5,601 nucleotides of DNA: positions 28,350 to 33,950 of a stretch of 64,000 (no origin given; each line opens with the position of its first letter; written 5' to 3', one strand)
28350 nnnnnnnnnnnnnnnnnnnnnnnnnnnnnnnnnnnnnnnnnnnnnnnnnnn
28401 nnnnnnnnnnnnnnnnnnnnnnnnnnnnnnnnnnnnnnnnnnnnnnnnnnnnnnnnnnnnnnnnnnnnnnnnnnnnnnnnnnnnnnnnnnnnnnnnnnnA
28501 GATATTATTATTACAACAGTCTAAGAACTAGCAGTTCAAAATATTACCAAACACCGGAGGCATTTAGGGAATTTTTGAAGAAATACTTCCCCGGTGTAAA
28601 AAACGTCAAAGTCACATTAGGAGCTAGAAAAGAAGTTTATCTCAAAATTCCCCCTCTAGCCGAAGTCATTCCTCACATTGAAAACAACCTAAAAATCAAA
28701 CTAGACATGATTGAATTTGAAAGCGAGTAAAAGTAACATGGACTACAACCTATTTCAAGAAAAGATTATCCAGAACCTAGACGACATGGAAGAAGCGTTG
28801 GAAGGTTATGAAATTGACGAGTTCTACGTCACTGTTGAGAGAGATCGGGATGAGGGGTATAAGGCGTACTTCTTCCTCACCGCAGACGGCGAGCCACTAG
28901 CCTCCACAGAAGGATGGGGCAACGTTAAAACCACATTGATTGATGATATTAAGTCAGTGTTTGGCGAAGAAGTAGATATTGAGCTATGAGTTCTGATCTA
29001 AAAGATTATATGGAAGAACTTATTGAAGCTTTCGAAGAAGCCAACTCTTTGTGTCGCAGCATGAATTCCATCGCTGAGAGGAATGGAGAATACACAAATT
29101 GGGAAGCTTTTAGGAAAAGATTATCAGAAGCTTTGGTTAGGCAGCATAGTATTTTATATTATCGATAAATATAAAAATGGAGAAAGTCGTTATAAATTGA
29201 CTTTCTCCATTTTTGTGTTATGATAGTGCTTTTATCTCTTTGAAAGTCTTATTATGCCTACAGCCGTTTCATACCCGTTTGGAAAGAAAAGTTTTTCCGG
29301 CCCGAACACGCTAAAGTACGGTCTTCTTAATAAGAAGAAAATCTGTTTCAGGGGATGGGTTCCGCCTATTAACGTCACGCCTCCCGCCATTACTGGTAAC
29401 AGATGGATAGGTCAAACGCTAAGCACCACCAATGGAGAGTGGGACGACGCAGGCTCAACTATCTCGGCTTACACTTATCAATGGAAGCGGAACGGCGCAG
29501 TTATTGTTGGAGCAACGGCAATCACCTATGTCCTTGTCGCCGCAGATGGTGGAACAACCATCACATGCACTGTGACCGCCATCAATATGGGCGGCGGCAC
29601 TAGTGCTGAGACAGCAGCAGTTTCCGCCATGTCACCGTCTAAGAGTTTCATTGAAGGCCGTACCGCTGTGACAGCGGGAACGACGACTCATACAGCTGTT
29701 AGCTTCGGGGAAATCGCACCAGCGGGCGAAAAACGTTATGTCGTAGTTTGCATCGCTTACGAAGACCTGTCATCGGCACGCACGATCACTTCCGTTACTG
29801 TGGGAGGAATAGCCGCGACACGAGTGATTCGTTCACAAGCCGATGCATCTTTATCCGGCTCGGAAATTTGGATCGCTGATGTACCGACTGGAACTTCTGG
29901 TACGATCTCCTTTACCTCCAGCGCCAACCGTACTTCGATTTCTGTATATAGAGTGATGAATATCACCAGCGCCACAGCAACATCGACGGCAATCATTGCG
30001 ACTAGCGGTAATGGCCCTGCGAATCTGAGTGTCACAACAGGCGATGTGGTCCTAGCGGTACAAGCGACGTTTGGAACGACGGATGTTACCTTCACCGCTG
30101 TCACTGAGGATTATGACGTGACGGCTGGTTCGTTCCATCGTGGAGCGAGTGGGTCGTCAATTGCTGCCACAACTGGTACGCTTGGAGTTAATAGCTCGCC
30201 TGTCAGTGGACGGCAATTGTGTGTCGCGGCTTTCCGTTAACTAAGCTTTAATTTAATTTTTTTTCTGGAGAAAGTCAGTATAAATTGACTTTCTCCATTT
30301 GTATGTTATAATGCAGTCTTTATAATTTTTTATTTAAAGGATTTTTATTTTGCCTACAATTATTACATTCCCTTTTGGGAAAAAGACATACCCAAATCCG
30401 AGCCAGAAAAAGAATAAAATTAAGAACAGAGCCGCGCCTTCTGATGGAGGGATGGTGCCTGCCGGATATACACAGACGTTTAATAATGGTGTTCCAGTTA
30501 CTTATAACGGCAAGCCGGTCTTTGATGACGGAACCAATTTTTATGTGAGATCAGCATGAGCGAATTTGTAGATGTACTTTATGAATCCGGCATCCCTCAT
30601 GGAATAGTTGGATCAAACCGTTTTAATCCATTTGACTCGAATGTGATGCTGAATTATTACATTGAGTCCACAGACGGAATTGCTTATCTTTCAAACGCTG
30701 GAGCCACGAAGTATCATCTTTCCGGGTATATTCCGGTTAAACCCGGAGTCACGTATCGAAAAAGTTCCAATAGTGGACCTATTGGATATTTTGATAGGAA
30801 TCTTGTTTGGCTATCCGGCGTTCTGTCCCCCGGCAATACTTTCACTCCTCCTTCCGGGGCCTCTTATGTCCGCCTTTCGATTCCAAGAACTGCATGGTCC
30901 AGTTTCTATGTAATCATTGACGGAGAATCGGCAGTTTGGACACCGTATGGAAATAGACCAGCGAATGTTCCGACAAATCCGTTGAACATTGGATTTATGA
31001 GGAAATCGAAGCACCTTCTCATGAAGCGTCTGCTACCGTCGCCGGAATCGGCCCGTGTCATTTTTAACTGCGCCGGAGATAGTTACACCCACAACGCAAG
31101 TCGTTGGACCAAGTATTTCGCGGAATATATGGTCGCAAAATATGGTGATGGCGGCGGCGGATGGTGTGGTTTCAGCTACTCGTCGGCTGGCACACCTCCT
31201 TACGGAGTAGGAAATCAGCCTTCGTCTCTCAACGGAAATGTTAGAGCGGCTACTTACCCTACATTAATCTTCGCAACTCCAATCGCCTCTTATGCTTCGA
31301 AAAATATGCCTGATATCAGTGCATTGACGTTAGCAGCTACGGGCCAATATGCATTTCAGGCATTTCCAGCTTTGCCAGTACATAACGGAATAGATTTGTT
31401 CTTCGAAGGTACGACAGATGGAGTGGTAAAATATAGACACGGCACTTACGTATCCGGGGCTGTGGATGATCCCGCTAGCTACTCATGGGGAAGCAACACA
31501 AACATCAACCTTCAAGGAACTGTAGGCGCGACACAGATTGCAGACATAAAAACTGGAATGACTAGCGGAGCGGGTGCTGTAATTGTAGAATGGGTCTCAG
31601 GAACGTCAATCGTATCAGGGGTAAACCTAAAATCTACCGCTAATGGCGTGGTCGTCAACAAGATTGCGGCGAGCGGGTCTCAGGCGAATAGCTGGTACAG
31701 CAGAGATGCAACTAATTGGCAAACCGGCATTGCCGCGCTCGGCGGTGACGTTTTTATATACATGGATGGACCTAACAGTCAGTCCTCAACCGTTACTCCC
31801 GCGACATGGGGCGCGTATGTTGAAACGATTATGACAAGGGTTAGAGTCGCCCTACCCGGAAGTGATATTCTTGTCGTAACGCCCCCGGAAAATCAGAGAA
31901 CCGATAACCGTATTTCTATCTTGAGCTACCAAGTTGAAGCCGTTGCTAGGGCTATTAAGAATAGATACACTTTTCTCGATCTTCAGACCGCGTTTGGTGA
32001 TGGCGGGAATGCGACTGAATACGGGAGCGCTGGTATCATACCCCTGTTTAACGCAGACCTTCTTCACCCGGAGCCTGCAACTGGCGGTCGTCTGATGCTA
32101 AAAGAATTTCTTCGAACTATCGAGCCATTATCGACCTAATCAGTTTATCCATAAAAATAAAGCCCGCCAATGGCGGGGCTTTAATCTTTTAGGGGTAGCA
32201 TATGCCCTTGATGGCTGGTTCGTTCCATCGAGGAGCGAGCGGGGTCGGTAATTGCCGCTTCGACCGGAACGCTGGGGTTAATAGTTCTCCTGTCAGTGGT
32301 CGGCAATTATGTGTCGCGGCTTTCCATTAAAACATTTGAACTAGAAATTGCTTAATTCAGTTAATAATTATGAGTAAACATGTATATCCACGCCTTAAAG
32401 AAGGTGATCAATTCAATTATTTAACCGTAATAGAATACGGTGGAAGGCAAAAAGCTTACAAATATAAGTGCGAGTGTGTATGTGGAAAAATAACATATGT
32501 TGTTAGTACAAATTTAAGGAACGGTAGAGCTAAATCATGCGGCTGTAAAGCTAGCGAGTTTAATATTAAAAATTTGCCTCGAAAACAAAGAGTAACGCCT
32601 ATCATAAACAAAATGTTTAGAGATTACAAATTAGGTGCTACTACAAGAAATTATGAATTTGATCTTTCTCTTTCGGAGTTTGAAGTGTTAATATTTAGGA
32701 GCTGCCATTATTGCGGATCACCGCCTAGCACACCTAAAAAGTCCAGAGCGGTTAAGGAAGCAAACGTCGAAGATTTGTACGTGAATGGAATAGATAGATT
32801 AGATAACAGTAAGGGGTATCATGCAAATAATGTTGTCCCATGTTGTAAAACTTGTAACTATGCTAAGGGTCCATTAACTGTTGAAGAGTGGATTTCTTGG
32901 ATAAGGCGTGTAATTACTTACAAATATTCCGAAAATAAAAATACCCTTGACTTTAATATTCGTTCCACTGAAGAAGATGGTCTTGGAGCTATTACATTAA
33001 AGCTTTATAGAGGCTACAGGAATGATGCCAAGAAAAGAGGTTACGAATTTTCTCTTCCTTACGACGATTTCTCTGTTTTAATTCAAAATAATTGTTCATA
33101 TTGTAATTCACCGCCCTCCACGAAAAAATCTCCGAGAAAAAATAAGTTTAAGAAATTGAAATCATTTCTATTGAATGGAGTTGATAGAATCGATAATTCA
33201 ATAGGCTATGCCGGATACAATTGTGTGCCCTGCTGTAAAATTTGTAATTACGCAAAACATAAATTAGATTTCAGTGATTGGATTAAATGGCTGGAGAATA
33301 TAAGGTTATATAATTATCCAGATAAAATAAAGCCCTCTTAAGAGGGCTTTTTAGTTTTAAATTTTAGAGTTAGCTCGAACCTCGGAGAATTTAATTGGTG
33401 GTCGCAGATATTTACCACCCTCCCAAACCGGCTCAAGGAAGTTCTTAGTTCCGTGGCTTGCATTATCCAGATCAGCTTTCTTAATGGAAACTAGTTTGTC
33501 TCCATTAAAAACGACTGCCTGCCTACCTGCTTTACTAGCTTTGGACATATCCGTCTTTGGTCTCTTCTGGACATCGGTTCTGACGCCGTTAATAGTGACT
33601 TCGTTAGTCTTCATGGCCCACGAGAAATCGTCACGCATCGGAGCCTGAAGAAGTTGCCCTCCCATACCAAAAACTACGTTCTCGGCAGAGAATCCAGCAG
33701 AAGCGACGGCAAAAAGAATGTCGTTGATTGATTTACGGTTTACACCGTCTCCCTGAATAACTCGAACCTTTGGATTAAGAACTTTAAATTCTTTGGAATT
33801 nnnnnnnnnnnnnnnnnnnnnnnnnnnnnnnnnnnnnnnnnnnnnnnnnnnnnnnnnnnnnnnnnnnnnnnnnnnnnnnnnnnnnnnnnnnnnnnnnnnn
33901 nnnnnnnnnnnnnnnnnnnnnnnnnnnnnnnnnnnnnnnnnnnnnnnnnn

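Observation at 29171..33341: Tail-fibre cassette shuffling: duplicated hairpin-promoter element, split adaptor, a 120-bp 3' relic and an adjacent HNH endonuclease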

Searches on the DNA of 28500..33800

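Call 82: search_rna_families(source=window, start=28500, end=33800, threshold=evalue, max_evalue=1)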
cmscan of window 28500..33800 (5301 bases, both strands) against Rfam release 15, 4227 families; matches with E-value up to 1: 4.
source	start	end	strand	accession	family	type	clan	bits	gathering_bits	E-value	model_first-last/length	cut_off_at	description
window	29157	29225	+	RF00238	ctRNA_pND324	Gene; antisense;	-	32.3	45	0.057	1-86/86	no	ctRNA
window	29163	29234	-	RF00238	ctRNA_pND324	Gene; antisense;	-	29.2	45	0.27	1-86/86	no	ctRNA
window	33313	33352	+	RF02438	SpF51_sRNA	Gene; sRNA;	-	23.7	50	0.51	1-45/45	no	Streptococcus sRNA SpF51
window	33286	33355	+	RF00513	Trp_leader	Cis-reg; leader;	-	21.9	41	0.5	1-100/100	no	Tryptophan operon leader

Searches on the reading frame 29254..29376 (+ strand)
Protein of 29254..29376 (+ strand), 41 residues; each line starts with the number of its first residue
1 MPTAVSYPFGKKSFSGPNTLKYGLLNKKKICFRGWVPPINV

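Call 91: search_protein_representatives(alignment_id=A8)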
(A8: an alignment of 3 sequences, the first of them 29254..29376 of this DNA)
Query: 3 sequences, 327 profile positions. Proteins with E-value up to 0.001 (for the whole library): 16434; up to 1e-10: 5847; up to 1e-30: 1009. The best 150 are listed.
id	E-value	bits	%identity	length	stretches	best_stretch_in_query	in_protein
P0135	1.1e-256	866.1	-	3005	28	18-126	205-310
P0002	4.7e-219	742.4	-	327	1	1-327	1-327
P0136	3.6e-216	732.9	-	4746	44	35-129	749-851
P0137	8.7e-215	728.3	-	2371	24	37-119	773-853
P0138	7.9e-185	629.9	-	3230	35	42-114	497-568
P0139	5.4e-177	604.1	-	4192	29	34-118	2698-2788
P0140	1.7e-166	569.7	-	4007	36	34-117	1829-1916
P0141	1.4e-153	527.2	-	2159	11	36-125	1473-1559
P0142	2.6e-149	513.1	-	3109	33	37-127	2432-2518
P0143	4.6e-148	509.1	-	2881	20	36-123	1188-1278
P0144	2.2e-142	490.4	-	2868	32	42-123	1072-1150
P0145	8.1e-140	481.9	-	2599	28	42-116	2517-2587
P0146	2.9e-137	473.5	-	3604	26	44-124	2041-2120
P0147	2.9e-136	470.3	-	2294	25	28-156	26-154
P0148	1.7e-130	451.3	-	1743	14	36-120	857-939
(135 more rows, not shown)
